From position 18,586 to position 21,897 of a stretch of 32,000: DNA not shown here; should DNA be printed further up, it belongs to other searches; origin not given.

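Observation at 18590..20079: Efflux OMF lipoprotein: the lipobox sits 447 codons into the ORF, behind ~24 in-frame 42-bp repeats that look like copies of its own signal-peptide 5' end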

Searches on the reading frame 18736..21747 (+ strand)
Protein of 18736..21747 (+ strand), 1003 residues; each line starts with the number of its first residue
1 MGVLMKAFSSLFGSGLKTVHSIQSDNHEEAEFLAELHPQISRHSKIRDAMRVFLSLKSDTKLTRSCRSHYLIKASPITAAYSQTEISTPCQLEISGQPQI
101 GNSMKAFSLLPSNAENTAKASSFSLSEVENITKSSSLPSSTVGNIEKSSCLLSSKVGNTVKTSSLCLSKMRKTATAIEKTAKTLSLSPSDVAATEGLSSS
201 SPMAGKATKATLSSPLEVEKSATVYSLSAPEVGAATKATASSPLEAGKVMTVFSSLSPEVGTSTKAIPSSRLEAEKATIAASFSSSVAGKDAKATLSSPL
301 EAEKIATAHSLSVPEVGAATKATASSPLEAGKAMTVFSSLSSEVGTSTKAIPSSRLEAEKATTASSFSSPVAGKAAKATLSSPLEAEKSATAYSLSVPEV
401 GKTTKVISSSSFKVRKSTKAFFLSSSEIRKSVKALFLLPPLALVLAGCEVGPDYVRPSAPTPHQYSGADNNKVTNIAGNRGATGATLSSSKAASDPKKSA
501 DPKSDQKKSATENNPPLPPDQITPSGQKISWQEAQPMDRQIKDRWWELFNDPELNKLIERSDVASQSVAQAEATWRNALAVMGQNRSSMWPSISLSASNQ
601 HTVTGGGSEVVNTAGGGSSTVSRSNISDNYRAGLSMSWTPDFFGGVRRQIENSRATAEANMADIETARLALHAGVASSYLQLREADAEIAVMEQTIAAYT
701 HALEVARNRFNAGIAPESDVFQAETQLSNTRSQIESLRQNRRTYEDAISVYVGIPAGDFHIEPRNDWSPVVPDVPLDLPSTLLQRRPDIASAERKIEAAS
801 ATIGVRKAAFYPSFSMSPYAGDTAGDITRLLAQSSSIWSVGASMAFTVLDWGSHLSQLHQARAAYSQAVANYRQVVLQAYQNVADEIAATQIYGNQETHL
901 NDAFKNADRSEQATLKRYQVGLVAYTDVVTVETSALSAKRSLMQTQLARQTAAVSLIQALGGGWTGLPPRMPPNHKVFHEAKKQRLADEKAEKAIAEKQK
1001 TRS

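Call 4: search_protein_families(library=pfam, proteins=[window:18736-21747:+], max_evalue=0.01)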
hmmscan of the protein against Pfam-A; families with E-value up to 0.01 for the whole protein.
window:18736-21747:+ (1003 aa): 2 families
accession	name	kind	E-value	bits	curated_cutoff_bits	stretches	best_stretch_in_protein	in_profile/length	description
PF02321.23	OEP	-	6.5e-44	150.4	22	2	777-961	3-187/187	Outer membrane efflux protein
PF14257.11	DUF4349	-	0.0039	17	27.7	1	717-749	114-146/213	Domain of unknown function (DUF4349)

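Call 5: search_protein_families(library=ncbifam, proteins=[window:18736-21747:+], max_evalue=0.01)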
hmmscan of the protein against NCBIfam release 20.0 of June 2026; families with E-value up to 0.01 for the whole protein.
window:18736-21747:+ (1003 aa): 11 families
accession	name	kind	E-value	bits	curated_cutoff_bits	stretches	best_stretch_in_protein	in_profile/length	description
TIGR01845.1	outer_NodT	subfamily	9.3e-110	367.6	210.05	2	533-963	38-460/460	efflux transporter outer membrane subunit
NF007347.1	PRK09837.1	subfamily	3.8e-44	151.3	598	2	535-965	44-460/461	Cu(I)/Ag(I) efflux RND transporter outer membrane protein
NF033143.1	efflux_OM_AdeK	equivalog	6.7e-38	130.6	900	1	598-964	97-462/480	multidrug efflux RND transporter AdeIJK outer membrane channel subunit AdeK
NF007390.0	PRK09915.1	equivalog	8.3e-33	113.8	597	1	542-966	57-481/488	MdtP family multidrug efflux transporter outer membrane subunit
NF033142.1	efflux_OM_AdeC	exception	9.5e-32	110.2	975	1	620-964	116-462/465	multidrug efflux RND transporter AdeABC outer membrane channel subunit AdeC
TIGR01844.1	type_I_sec_TolC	subfamily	8.9e-31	107.3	225.15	2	646-961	87-398/414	TolC family outer membrane protein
NF008524.1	PRK11459.1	equivalog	1e-29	103.7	650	1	542-964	55-476/478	multidrug resistance outer membrane protein MdtQ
NF047721.1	ToxDrgExpTdeA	equivalog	4.5e-27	95.1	550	1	539-948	44-437/455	toxin/drug exporter TdeA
NF007002.0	PRK09465.1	equivalog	2.1e-06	26.5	495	1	566-961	38-424/460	outer membrane channel protein TolC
NF052390.1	efflux_OMP_AbuO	equivalog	0.00016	20.5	700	1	675-947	144-417/447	multidrug efflux outer membrane protein AbuO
TIGR01843.1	type_I_hlyD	subfamily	0.0019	17.2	208.65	1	646-749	123-226/422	HlyD family type I secretion periplasmic adaptor subunit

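Call 77: predict_structure(alignment_id=A2)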
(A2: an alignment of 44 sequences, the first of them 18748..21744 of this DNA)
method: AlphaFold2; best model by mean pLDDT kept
length: 999 residues; sequences in the alignment: 44
mean_pLDDT: 47.1   pTM: 0.46
mean pLDDT of the five models: 47.1, 46.7, 46.6, 46.2, 42.2
residues with pLDDT >= 90: 43; 70-90: 266; 50-70: 77; < 50: 613
segments of 3 or more residues with pLDDT < 50: 1-537, 597-623, 773-777, 817-845, 962-971
pLDDT, mean of each block of 10 residues (from residue 1): 32 25 25 27 30 24 23 23 22 22 22 20 22 24 22 22 25 24 24 23 23 24 23 24 22 23 25 23 23 21 21 22 22 21 22 22 22 23 23 24 25 27 35 42 41 42 28 23 24 29 27 32 35 44 79 85 79 80 73 53 41 39 50 65 76 74 82 91 90 89 87 87 92 92 89 86 69 50 67 72 66 53 41 41 55 75 75 76 81 89 89 82 83 88 85 69 37 60 83 66
secondary structure, 60 per line:
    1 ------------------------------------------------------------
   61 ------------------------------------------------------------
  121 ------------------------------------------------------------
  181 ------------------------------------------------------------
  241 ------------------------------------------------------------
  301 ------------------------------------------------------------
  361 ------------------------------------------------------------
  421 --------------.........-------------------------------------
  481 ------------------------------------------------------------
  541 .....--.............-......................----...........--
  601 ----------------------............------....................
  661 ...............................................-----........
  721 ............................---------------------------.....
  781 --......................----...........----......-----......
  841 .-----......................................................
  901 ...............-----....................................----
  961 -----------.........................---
elements in order (helices of 4 or more, strands of 3 or more residues): H435-443 H541-545 H548-560 H562-583 E588-598 E623-634 H641-707 H713-748 H776-780 H783-804 E809-819 H824-829 E835-841 H847-915 H921-956 H972-996
